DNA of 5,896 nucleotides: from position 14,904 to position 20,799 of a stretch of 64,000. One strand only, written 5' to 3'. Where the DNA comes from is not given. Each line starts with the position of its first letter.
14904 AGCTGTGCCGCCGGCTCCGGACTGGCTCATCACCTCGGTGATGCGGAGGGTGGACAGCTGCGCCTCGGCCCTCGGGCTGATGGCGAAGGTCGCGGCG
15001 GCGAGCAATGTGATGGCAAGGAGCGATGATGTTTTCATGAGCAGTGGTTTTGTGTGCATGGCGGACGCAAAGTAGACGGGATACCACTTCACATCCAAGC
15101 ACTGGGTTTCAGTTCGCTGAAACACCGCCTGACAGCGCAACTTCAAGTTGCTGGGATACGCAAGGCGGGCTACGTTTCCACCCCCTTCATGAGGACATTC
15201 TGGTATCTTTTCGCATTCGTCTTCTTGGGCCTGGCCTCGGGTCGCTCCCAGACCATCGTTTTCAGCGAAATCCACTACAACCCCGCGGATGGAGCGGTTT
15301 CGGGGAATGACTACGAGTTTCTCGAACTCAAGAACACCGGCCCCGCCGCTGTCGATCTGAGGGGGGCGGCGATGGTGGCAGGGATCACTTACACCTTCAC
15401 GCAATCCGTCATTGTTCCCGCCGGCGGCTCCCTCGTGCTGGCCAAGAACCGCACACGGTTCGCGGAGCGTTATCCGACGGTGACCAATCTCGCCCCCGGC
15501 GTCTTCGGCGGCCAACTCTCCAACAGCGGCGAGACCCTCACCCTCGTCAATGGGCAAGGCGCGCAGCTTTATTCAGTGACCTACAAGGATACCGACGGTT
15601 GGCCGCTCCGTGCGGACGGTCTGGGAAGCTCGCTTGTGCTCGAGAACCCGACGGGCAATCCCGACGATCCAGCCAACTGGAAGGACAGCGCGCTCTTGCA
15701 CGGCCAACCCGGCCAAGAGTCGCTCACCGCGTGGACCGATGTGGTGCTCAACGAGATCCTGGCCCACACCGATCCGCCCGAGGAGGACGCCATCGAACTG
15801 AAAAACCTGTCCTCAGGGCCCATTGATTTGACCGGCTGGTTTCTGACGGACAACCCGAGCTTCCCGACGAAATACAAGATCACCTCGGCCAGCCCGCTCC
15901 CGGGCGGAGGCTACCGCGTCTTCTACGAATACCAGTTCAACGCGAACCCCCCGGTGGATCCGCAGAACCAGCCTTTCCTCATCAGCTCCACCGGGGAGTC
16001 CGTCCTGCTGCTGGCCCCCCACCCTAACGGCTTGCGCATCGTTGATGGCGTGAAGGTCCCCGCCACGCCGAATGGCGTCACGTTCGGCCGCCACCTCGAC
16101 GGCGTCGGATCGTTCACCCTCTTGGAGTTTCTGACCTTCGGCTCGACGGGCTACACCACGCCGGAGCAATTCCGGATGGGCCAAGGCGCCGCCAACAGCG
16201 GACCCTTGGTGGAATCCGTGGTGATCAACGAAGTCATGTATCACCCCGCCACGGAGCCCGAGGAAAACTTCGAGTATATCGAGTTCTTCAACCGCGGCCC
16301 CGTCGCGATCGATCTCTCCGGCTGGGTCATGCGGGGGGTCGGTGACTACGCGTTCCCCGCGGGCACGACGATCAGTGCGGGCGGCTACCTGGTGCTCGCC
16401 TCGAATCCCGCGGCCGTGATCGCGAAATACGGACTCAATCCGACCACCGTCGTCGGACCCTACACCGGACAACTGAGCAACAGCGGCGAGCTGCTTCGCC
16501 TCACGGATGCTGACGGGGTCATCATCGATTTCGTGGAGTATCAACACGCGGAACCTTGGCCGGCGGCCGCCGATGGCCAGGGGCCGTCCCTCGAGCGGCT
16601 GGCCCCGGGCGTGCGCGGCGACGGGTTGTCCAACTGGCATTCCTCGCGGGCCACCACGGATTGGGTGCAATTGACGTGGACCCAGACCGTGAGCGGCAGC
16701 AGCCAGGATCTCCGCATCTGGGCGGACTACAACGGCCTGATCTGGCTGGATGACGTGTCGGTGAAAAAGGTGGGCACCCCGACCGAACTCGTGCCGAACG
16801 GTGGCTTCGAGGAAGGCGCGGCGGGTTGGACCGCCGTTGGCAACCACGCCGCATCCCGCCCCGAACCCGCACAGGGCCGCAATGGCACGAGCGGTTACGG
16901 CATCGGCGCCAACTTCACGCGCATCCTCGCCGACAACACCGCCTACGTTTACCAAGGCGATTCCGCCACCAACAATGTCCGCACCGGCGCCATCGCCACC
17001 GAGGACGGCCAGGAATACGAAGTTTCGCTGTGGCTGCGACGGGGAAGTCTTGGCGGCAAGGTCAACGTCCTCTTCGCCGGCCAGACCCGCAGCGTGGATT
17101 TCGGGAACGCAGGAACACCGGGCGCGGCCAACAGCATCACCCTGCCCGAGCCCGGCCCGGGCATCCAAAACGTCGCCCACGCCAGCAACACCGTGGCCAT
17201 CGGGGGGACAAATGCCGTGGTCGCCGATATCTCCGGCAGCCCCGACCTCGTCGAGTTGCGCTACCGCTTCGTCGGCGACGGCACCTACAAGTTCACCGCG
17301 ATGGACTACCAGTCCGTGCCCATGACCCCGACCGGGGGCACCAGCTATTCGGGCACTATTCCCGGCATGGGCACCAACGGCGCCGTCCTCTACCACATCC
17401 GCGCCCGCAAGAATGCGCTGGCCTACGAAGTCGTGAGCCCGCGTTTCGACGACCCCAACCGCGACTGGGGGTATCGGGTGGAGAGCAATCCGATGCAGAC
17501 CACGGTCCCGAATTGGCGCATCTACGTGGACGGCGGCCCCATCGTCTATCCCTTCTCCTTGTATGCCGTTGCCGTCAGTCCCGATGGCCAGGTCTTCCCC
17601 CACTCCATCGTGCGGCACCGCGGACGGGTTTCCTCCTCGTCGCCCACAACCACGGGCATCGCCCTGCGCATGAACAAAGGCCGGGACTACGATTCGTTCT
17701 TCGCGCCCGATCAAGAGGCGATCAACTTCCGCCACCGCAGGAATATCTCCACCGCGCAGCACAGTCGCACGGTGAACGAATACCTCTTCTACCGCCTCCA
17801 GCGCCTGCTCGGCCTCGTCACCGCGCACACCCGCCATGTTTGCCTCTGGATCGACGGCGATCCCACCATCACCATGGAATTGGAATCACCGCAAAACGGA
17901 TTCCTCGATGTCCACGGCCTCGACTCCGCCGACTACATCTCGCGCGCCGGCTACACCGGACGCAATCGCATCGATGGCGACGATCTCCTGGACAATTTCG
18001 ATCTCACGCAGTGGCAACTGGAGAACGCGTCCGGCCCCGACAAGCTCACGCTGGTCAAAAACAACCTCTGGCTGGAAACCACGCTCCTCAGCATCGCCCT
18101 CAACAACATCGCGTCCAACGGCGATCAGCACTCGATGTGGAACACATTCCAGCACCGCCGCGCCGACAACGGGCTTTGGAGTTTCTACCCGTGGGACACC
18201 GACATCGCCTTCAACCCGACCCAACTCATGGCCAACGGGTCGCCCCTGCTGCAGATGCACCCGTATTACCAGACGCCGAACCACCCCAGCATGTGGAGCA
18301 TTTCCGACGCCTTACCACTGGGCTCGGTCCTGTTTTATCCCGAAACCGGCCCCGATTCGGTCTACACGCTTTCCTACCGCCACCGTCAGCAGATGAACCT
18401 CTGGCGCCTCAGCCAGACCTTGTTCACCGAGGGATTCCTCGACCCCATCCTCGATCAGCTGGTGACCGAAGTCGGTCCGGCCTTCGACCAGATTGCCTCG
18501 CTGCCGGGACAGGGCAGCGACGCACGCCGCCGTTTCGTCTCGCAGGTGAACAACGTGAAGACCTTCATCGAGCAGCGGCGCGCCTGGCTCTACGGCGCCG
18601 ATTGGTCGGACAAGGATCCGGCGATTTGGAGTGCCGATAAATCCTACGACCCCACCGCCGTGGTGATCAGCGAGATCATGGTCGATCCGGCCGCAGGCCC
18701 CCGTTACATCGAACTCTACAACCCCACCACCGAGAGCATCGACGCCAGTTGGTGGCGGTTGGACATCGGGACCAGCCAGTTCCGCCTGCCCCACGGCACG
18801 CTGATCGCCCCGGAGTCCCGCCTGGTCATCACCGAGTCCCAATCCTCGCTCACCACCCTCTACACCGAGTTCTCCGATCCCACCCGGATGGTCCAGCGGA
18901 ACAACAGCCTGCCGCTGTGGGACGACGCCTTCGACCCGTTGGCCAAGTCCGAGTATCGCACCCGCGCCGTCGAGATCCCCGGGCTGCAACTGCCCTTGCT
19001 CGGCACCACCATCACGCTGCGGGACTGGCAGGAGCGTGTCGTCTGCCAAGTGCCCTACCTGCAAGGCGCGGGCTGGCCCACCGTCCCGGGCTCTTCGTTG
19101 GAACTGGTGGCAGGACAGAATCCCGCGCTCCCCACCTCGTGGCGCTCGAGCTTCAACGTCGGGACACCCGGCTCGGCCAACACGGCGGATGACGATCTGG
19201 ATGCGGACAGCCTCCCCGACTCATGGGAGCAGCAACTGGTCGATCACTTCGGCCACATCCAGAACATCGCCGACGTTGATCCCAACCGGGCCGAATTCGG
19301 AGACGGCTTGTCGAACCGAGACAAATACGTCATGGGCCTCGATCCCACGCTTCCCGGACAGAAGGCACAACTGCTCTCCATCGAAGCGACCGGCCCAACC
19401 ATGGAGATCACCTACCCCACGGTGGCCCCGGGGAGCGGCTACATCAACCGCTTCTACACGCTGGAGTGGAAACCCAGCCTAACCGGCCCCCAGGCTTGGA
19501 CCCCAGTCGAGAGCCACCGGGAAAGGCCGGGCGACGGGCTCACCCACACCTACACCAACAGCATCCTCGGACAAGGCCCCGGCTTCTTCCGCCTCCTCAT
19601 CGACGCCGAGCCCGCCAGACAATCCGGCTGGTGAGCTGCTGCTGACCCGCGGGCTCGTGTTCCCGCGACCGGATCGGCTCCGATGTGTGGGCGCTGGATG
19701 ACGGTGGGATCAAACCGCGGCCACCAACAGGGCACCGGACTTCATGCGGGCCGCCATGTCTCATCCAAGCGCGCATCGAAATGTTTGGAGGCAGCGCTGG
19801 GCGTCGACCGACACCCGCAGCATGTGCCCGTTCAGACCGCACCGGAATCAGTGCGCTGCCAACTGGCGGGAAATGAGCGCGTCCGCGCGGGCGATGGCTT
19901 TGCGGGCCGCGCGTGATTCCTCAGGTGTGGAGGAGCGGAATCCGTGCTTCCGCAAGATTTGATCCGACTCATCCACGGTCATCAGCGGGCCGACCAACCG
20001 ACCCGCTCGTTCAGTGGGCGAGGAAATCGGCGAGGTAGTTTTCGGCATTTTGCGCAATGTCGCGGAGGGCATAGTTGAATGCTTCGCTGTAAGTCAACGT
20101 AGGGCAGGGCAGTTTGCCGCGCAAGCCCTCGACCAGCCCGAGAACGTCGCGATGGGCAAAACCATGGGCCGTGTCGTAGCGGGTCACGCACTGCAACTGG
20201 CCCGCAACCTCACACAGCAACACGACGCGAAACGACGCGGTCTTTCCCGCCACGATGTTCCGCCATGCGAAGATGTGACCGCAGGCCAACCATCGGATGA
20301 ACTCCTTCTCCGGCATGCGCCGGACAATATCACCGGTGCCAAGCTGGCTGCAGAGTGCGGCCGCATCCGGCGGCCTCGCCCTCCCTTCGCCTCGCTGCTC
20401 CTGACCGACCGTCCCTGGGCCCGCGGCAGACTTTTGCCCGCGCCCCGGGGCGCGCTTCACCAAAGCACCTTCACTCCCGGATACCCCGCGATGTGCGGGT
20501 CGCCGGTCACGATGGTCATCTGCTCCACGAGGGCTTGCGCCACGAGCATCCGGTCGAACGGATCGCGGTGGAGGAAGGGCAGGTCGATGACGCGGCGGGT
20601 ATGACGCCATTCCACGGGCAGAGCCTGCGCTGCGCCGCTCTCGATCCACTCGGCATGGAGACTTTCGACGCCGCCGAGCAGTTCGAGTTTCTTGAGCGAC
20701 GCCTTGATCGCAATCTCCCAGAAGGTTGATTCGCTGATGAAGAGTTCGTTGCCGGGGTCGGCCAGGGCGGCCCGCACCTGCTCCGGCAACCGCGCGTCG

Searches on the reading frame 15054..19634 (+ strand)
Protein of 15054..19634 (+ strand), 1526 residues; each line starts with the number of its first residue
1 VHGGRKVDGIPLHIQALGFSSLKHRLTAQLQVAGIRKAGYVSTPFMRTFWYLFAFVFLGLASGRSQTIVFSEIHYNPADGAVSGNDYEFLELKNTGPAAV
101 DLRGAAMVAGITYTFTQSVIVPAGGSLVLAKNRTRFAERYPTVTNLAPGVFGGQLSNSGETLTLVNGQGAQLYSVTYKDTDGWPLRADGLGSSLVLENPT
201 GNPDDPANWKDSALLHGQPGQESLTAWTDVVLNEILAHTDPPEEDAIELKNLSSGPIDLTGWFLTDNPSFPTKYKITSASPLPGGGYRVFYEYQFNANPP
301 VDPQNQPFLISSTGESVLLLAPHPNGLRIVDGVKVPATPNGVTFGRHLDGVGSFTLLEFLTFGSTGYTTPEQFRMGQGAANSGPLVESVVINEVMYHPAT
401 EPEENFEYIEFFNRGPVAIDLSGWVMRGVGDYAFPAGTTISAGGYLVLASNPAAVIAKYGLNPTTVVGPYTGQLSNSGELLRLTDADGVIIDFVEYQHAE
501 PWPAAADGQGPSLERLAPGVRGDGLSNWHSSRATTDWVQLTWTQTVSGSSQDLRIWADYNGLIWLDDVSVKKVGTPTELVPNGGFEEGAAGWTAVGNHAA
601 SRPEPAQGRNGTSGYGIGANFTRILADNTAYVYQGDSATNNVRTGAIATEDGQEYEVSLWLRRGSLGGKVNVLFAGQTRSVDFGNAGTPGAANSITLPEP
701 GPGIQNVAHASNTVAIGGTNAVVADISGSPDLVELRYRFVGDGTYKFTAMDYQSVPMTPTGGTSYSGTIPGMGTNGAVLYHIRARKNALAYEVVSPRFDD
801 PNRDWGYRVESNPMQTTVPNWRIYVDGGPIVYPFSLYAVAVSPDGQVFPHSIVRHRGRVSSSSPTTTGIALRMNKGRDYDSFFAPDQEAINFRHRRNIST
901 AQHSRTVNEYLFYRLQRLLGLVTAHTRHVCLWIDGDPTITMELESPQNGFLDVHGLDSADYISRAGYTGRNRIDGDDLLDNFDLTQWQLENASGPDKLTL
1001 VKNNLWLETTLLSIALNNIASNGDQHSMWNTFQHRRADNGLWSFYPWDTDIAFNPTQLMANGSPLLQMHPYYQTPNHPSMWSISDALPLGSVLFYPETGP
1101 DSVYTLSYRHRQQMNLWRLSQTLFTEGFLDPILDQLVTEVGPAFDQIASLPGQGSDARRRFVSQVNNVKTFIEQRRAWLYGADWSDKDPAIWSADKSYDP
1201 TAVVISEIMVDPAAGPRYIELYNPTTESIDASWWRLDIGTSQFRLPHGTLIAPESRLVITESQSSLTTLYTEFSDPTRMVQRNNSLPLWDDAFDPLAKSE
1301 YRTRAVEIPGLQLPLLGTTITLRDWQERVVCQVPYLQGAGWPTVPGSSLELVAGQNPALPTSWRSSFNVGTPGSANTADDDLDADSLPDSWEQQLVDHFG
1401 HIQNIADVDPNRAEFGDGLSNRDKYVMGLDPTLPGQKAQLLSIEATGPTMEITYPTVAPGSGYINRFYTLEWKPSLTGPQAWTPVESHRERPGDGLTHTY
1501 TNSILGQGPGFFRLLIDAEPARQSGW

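Call 43: search_protein_families(library=pfam, proteins=[window:15054-19634:+], max_evalue=0.001)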
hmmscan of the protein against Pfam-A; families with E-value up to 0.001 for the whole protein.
window:15054-19634:+ (1526 aa): 2 families
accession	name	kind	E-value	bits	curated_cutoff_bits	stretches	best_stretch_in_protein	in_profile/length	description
PF00932.25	LTD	-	1.5e-58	196.3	34.3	4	388-497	7-108/109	Lamin Tail Domain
PF08757.17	CotH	-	1.4e-10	41.6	23.8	1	907-1179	49-322/322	CotH kinase protein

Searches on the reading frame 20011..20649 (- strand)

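Call 43: search_protein_families(library=pfam, proteins=[window:20011-20649:-], max_evalue=0.001)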
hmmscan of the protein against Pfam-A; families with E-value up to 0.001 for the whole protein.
window:20011-20649:- (212 aa): 1 family
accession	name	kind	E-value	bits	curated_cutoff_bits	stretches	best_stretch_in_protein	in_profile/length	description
PF24839.1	DUF7718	-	1.8e-16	60.4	25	1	112-210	1-99/104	Domain of unknown function (DUF7718)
